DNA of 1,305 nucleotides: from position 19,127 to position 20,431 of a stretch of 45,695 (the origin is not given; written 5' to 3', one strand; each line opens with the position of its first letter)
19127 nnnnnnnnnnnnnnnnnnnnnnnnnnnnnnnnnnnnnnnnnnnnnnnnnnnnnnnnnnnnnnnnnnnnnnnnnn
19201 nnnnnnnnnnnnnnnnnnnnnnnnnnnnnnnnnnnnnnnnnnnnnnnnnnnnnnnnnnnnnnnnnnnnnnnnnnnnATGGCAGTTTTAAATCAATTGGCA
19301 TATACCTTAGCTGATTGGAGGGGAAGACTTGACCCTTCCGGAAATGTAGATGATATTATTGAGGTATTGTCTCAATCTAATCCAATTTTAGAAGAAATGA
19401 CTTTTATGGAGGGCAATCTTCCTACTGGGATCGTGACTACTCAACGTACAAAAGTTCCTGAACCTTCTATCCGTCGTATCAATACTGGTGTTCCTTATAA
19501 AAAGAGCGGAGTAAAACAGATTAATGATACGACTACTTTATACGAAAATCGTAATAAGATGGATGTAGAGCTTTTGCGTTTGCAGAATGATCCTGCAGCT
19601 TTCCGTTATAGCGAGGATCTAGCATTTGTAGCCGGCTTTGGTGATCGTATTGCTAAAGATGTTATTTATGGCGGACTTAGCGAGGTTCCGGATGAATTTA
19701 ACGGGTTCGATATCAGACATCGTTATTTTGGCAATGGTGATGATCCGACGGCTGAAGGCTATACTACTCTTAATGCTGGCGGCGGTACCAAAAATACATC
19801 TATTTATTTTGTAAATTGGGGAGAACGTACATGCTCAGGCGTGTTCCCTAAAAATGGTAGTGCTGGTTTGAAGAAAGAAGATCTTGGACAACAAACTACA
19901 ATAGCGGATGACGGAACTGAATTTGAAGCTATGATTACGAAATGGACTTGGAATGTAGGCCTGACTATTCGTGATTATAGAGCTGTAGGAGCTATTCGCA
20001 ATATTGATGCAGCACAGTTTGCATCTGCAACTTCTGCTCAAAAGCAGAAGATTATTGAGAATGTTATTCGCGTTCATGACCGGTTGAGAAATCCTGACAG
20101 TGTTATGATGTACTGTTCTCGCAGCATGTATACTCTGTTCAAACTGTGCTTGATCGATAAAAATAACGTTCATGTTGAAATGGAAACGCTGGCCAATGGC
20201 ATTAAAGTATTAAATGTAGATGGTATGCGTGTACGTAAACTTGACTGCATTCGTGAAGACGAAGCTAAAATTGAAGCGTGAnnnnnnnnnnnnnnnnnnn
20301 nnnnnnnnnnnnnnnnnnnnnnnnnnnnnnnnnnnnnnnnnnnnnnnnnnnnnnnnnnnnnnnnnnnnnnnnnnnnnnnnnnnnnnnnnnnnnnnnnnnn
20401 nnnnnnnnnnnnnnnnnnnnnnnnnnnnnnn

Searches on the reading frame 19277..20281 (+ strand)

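Call 6: search_protein_families(library=phrogs, proteins=[window:19277-20281:+], max_evalue=0.0001)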
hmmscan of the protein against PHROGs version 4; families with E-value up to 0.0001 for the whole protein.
window:19277-20281:+ (334 aa): 1 family
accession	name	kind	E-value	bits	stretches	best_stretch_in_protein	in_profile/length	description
phrog_212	-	head and packaging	3.2e-59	201.8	2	7-147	4-145/301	major head protein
